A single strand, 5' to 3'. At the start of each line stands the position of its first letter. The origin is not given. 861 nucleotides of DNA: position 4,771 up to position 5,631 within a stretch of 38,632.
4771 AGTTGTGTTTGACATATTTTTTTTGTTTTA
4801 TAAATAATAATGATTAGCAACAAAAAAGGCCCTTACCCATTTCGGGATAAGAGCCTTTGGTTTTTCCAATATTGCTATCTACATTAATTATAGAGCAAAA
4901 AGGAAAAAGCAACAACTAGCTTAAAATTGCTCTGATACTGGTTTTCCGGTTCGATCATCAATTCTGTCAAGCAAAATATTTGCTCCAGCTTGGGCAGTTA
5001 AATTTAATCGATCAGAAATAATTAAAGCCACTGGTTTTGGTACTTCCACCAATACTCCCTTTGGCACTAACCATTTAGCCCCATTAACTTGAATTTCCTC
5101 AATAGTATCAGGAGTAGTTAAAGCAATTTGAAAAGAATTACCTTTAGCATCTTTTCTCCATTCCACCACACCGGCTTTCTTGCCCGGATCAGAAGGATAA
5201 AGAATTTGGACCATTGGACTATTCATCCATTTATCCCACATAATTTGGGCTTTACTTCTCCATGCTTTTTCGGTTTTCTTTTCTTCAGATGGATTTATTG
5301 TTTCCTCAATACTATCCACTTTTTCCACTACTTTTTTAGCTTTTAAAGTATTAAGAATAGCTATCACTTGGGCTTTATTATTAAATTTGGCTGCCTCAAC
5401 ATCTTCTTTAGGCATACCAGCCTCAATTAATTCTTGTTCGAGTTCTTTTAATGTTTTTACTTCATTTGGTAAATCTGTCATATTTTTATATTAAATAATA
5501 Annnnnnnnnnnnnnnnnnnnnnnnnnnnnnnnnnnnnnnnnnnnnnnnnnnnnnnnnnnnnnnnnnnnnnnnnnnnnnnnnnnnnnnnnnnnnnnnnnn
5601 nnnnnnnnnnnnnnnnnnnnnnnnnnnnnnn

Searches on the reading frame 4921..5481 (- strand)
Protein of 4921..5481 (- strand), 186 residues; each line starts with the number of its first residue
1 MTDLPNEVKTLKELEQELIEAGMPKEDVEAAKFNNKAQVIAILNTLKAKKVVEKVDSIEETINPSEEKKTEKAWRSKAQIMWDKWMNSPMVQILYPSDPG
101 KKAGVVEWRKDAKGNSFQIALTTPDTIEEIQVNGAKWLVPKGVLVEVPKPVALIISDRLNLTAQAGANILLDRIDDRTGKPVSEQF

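Call 67: search_protein_families(library=pfam, proteins=[window:4921-5481:-], max_evalue=0.01)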
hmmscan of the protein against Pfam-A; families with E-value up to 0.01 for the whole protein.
window:4921-5481:- (186 aa): 1 family
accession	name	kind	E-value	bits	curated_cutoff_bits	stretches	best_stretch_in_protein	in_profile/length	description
PF25673.1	Terminase_7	-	0.0081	16.6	27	0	52-98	22-65/139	Phage terminase small subunit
